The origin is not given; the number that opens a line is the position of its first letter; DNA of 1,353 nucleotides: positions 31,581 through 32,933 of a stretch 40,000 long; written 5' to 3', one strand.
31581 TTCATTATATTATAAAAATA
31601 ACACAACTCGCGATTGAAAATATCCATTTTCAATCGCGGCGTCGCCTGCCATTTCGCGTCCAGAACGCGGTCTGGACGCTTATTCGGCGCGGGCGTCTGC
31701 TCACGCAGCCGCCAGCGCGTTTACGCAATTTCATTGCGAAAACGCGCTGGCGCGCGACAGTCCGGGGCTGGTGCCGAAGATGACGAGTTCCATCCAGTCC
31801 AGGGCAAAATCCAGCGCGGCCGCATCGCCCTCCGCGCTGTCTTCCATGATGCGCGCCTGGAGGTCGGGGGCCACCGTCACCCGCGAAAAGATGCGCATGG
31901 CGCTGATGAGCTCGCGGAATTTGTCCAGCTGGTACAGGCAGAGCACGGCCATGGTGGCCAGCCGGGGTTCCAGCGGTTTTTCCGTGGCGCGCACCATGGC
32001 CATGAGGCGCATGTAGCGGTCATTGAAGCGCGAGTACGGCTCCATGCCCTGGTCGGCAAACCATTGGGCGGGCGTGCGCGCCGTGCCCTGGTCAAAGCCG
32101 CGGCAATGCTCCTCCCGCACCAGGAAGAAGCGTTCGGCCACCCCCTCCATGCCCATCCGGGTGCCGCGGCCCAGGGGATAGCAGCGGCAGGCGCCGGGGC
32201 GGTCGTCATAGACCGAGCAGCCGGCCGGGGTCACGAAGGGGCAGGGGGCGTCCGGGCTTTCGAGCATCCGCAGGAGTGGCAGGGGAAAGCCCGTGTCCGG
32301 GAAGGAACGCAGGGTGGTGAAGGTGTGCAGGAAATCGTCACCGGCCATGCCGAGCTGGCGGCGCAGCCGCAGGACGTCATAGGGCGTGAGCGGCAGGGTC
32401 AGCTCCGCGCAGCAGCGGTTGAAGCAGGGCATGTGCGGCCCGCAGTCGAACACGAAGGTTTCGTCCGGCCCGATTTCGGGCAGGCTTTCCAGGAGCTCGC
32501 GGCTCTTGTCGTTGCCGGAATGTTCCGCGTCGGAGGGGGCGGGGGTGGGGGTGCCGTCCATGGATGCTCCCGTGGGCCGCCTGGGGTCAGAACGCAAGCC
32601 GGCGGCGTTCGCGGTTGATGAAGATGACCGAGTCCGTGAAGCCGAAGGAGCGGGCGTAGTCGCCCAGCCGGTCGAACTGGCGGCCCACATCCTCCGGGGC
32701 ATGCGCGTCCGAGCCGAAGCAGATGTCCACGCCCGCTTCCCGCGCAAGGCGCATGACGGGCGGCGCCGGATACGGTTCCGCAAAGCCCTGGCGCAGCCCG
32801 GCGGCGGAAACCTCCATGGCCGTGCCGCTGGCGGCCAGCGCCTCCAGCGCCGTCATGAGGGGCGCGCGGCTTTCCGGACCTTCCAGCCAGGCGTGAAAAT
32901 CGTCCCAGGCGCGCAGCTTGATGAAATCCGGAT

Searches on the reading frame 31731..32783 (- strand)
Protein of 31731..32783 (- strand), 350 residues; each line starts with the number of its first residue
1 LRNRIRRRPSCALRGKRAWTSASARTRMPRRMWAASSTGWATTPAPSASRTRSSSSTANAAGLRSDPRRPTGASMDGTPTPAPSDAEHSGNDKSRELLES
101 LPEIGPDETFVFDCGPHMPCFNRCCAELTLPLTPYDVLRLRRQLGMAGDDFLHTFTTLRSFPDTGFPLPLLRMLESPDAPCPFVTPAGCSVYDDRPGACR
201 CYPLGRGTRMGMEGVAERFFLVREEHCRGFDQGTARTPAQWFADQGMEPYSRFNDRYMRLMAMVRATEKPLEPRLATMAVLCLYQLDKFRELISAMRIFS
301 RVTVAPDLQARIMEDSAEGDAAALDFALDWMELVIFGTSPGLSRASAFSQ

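Call 11: search_protein_families(library=pfam, proteins=[window:31731-32783:-])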
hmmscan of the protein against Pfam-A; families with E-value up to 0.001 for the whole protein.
window:31731-32783:- (350 aa): 1 family
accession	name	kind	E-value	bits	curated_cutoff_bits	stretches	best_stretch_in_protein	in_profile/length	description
PF03692.20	CxxCxxCC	-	4.8e-08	34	23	1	119-227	4-84/85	Putative zinc- or iron-chelating domain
